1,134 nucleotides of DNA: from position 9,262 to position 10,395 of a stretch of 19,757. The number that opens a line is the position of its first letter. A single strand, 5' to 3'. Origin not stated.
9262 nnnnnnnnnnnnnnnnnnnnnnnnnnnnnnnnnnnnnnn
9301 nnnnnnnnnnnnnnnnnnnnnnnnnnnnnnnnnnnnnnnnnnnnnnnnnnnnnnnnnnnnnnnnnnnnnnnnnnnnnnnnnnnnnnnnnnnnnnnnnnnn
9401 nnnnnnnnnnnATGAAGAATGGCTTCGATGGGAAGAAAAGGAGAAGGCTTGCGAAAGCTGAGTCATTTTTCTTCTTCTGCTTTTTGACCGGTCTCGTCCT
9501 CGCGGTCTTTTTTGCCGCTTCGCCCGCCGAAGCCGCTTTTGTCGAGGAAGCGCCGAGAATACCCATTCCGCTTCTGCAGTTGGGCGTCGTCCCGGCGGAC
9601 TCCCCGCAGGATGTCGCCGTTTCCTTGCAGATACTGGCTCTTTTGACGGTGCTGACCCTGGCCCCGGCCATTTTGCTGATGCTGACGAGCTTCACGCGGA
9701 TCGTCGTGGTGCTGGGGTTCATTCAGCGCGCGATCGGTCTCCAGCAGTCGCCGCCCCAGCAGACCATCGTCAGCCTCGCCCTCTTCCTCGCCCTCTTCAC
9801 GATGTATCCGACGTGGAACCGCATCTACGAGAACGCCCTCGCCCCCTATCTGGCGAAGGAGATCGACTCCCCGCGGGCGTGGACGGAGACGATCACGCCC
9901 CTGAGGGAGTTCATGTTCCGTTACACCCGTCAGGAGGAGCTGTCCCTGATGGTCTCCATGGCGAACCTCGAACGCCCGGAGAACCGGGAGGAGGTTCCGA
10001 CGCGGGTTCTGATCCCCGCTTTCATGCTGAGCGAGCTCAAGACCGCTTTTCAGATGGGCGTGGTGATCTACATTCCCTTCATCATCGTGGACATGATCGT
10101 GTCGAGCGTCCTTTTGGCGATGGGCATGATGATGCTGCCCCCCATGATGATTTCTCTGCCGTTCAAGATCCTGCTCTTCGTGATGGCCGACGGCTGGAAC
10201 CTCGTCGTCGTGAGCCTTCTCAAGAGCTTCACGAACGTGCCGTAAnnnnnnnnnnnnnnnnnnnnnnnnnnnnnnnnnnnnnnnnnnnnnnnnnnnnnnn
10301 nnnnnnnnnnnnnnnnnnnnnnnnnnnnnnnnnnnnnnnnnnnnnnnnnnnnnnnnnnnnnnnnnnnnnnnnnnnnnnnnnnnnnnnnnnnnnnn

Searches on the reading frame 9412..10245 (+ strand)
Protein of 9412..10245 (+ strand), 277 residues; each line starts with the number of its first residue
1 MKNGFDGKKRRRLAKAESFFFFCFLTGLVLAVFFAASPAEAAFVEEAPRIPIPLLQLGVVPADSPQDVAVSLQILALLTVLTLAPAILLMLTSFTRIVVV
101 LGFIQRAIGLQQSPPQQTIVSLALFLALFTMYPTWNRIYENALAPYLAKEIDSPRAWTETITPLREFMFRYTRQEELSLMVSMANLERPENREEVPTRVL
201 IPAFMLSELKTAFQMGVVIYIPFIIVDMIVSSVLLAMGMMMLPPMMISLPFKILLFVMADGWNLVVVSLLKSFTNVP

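Call 7: search_protein_families(library=pfam, proteins=[window:9412-10245:+])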
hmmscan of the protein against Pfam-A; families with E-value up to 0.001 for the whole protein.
window:9412-10245:+ (277 aa): 1 family
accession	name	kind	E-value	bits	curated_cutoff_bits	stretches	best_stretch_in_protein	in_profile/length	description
PF00813.25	FliP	-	3.1e-78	262.5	26.9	1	77-269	1-191/191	FliP family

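Call 9: find_related_loci(query=window:9412-10245:+, collection=genome_contigs, flank=4000)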
Query window:9412-10245:+ (277 aa) in genome_contigs; peptide patterns used: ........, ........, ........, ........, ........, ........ (x = any residue, [..] = any of these).
600 stretches matched a pattern (row limit reached: there are more); 584 encode a relative of the query (tblastn E <= 1e-3); the best 80 are kept; 80 distinct loci.
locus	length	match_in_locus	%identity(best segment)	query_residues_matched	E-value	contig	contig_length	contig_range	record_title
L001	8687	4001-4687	87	49-277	9e-124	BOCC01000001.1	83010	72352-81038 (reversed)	Synergistales bacterium PG1894_187 DNA, sequence001, whole genome shotgun sequence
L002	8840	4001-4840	74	3-276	2e-122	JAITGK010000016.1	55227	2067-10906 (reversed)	MAG: Synergistaceae bacterium isolate Pc512_bin126 k119_1789959, whole genome shotgun sequence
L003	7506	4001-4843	73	1-277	8e-122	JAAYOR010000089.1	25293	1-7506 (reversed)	MAG: Fretibacterium sp. isolate AS21ysBPME_7 139157_AS21, whole genome shotgun sequence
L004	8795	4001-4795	67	1-274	1e-116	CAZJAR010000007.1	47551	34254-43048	MAG TPA_asm: uncultured Synergistaceae bacterium isolate SRP294416_co1_386 genome assembly, contig: NODE_1086_length_475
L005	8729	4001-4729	72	32-274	6e-114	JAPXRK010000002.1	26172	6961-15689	MAG: Synergistales bacterium isolate binned_ad_9.123 NODE_2184_length_26172_cov_1.349549, whole genome shotgun sequence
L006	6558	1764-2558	65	1-274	1e-113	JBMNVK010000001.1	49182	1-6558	MAG: Aminivibrio sp. isolate SBF912SR4HQ0023 scaffold_675_c2, whole genome shotgun sequence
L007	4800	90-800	76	41-277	7e-113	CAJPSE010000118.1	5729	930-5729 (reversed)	MAG: uncultured Fretibacterium sp. isolate SRR9217456-mag-bin.3 genome assembly, contig: SRR9217456-mag-bin.3_364, whole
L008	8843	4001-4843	68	1-277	2e-112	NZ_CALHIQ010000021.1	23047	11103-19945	MAG: uncultured Fretibacterium sp. isolate ERR589462_bin.55_CONCOCT_v1.1_MAG ERZ772917.670, whole genome shotgun sequenc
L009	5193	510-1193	80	50-277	4e-112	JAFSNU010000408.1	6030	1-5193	MAG: Synergistaceae bacterium isolate RGIG3311 Goat_Reticulum-5__c597997, whole genome shotgun sequence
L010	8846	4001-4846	66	1-277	4e-112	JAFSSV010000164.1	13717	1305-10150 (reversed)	MAG: Synergistaceae bacterium isolate RGIG3442 Goat_Rumen.Co__c2154178, whole genome shotgun sequence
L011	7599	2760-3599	64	3-277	1e-109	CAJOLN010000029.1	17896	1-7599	uncultured Synergistales bacterium isolate Reindeer_1_mag_22 genome assembly, contig: scaffold_3319, whole genome shotgu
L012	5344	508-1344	67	1-277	8e-109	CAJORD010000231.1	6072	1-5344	uncultured Synergistales bacterium isolate Rumen_Coassembly_mag_817 genome assembly, contig: k87_17317781, whole genome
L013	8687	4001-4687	76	49-277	7e-108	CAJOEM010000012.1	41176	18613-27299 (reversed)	uncultured Synergistales bacterium isolate Red_deer_2_mag_136 genome assembly, contig: scaffold_422, whole genome shotgu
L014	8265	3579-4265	76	49-277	7e-108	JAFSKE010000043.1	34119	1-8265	MAG: Synergistaceae bacterium isolate RGIG3217 Goat_Reticulum-2__c146537, whole genome shotgun sequence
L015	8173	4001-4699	76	45-277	2e-107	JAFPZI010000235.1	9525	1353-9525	MAG: Synergistaceae bacterium isolate RGIG1612 Goat_Abomasum.Co__c2246409, whole genome shotgun sequence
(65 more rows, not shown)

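Call 23: find_homologous_proteins(query=window:9412-10245:+, max_evalue=1e-60)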
Query window:9412-10245:+ (277 aa): 5677 proteins with E <= 1e-60 among 8000 candidates; the best 120 are listed.
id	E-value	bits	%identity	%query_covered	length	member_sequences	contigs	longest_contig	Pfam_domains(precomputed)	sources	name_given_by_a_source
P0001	7.4e-170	581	100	100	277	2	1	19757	PF00813.26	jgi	jgi:flagellar biosynthetic protein FliP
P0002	2.1e-150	517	100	91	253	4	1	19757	PF00813.26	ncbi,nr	ncbi:MAG: flagellar type III secretion system pore protein FliP [Synergistaceae bacterium]|nr:flagel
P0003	2.4e-150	517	90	100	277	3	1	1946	PF00813.26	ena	-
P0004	1.2e-138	479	91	92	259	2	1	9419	PF00813.26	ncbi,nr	ncbi:MAG: flagellar type III secretion system pore protein FliP [Synergistaceae bacterium]|nr:flagel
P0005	2.8e-134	464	81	97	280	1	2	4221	PF00813.26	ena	-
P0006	1.7e-132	458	79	100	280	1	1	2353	PF00813.26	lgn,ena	-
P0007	1.9e-132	458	78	100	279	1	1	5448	PF00813.26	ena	-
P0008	5.0e-130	450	77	100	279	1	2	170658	PF00813.26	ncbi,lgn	-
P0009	1.1e-129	449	84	92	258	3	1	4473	PF00813.26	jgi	jgi:flagellar biosynthetic protein FliP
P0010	7.1e-129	447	87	88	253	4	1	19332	PF00813.26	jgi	jgi:flagellar biosynthetic protein FliP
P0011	4.0e-128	444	91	87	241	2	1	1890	PF00813.26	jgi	jgi:flagellar biosynthetic protein FliP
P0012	1.2e-126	439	74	100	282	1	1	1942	PF00813.26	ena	-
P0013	6.1e-126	437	84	91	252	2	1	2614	PF00813.26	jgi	jgi:flagellar biosynthetic protein FliP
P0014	1.7e-125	436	87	83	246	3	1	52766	PF00813.26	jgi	jgi:flagellar biosynthetic protein FliP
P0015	4.6e-125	434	86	85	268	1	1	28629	PF00813.26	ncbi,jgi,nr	ncbi:MAG: flagellar type III secretion system pore protein FliP [Synergistaceae bacterium]|jgi:flage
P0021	3.2e-124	431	83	90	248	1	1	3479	PF00813.26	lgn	-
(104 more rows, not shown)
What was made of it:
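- The contig comes from a metagenome assembly (call 23).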

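Call 24: find_encoding_contigs(protein=P0004, flank=6000, max_places=3)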
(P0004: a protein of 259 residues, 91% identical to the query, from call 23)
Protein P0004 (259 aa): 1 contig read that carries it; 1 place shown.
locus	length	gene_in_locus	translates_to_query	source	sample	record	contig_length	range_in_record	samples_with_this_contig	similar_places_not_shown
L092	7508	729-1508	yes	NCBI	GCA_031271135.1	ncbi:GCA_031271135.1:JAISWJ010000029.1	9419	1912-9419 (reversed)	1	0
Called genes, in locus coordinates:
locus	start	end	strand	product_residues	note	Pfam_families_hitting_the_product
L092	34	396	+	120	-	PF00072:Response_reg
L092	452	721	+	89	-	-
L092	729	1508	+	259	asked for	PF00813:FliP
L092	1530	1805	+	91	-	PF01313:Bac_export_3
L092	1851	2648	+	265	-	PF01311:Bac_export_1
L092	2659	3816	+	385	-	PF01312:Bac_export_2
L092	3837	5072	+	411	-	PF07804:HipA_C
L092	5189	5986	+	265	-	-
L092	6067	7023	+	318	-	PF00365:PFK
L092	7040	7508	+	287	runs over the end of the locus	PF14336:GLUCM-like_C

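Call 25: find_encoding_contigs(protein=P0003, flank=6000, max_places=3)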
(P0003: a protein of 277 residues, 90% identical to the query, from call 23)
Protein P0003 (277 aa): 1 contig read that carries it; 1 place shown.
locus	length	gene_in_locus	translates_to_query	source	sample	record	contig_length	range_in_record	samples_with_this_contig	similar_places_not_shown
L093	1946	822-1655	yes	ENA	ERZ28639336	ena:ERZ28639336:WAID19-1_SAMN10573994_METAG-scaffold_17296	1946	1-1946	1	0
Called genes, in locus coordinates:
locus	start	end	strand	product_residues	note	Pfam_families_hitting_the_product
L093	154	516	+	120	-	PF00072:Response_reg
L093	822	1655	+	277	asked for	PF00813:FliP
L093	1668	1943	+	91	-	PF01313:Bac_export_3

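Call 26: find_encoding_contigs(protein=P0011, flank=6000, max_places=3)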
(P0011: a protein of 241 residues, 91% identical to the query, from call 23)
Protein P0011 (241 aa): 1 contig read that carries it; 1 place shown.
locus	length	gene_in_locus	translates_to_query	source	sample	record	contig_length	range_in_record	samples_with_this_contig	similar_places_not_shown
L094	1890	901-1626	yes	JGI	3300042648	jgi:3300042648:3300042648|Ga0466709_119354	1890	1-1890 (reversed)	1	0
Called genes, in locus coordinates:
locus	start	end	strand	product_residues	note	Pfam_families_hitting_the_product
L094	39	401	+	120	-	PF00072:Response_reg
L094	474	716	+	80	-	-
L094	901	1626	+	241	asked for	PF00813:FliP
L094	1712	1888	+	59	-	?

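Call 39: find_encoding_contigs(protein=P0010, flank=4000, max_places=2)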
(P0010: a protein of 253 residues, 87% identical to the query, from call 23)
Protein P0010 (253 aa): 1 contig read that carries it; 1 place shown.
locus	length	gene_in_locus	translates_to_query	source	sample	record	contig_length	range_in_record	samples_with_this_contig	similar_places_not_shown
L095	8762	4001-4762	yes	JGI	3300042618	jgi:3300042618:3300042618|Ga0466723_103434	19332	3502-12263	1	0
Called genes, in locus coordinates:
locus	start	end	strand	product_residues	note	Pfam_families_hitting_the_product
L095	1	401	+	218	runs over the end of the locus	PF13677:MotB_plug, PF00691:OmpA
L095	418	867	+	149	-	PF03748:FliL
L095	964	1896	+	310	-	PF02154:FliM, PF01052:FliMN_C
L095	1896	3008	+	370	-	PF01052:FliMN_C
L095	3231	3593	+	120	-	PF00072:Response_reg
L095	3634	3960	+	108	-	-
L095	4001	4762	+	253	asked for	PF00813:FliP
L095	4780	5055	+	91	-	PF01313:Bac_export_3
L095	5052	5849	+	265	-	PF01311:Bac_export_1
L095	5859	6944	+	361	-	PF01312:Bac_export_2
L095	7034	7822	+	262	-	-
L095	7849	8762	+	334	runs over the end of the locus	-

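Call 40: find_encoding_contigs(protein=P0014, flank=4000, max_places=2)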
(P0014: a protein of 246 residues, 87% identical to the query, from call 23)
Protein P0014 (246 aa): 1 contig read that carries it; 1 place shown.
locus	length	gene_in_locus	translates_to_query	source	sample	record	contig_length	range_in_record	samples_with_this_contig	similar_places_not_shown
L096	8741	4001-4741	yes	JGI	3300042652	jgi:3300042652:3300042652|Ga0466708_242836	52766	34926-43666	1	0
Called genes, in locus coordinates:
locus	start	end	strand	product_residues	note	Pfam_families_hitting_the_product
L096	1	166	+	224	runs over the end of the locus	PF13677:MotB_plug, PF00691:OmpA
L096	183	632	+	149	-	PF03748:FliL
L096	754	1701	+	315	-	PF02154:FliM, PF01052:FliMN_C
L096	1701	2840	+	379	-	PF28396:SepQ_C (weak), PF01052:FliMN_C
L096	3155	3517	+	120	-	PF00072:Response_reg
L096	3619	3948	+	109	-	-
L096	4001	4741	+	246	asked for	PF00813:FliP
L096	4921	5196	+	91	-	PF01313:Bac_export_3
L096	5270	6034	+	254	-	PF01311:Bac_export_1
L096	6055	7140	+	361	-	PF01312:Bac_export_2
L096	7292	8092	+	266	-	-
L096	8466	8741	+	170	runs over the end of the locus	-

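Call 41: find_encoding_contigs(protein=P0015, flank=4000, max_places=2)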
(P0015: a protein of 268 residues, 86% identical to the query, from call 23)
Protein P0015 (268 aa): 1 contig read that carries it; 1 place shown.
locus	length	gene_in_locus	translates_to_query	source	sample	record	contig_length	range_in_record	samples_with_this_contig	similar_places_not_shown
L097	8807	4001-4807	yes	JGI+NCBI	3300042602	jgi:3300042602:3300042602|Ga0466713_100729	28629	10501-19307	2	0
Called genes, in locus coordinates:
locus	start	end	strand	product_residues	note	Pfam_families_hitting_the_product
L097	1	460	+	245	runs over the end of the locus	PF13677:MotB_plug, PF00691:OmpA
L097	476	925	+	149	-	PF03748:FliL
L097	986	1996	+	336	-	PF02154:FliM, PF01052:FliMN_C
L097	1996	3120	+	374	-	PF28396:SepQ_C (weak), PF01052:FliMN_C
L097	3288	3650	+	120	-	PF00072:Response_reg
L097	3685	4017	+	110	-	-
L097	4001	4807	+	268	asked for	PF00813:FliP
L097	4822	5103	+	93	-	PF01313:Bac_export_3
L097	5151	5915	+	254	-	PF01311:Bac_export_1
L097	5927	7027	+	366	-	PF01312:Bac_export_2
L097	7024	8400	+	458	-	PF01554:MatE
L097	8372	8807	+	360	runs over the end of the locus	PF00294:PfkB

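Call 42: find_encoding_contigs(protein=P0009, flank=4000, max_places=2)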
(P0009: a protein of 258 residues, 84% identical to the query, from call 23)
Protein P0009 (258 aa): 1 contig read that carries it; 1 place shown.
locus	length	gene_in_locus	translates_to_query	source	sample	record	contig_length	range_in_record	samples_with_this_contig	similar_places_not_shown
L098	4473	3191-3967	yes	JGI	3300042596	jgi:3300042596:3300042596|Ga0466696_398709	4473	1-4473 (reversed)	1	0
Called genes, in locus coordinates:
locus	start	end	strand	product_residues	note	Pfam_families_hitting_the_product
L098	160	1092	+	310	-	PF02154:FliM, PF01052:FliMN_C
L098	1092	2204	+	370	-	PF01052:FliMN_C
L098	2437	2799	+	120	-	PF00072:Response_reg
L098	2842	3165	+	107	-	-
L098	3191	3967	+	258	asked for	PF00813:FliP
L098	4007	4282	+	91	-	PF01313:Bac_export_3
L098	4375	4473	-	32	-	?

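Call 48: search_protein_families(library=pfam, proteins=[L095:3634-3960:+], max_evalue=5)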
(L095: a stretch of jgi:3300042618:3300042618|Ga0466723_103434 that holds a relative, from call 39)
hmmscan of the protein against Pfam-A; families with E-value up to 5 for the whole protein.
L095:3634-3960:+ (108 aa): 0 families

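Call 51: search_protein_families(library=ncbifam, proteins=[L095:3634-3960:+], max_evalue=1)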
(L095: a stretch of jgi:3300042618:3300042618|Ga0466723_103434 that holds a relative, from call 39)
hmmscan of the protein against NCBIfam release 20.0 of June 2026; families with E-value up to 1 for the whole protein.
L095:3634-3960:+ (108 aa): 0 families

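Call 62: find_encoding_contigs(protein=P0001, flank=1500, max_places=5)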
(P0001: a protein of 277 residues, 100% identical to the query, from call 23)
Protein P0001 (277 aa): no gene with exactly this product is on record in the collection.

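Call 63: find_encoding_contigs(protein=P0002, flank=1500, max_places=5)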
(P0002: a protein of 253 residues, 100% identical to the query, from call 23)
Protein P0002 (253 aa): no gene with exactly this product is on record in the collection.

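Call 64: find_encoding_contigs(protein=P0013, flank=2500, max_places=2)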
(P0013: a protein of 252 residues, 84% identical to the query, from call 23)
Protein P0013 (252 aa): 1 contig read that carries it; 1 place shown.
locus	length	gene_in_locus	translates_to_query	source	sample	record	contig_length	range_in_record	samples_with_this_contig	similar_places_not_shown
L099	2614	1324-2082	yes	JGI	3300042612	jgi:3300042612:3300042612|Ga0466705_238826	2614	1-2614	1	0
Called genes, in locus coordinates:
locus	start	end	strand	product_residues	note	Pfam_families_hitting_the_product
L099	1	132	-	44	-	?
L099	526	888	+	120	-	PF00072:Response_reg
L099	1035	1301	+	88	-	-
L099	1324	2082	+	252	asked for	PF00813:FliP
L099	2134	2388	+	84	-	PF01313:Bac_export_3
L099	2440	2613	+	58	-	?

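Call 65: find_encoding_contigs(protein=P0021, flank=2500, max_places=2)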
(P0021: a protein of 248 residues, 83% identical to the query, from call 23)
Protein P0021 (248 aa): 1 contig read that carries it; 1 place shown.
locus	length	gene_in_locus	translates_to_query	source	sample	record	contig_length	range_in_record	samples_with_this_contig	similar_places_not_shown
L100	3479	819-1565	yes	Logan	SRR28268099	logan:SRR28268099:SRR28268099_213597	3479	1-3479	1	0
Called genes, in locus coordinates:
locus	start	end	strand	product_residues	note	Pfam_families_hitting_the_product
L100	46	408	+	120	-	PF00072:Response_reg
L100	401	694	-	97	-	-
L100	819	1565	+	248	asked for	PF00813:FliP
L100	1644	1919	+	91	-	PF01313:Bac_export_3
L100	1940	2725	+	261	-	PF01311:Bac_export_1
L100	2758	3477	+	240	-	?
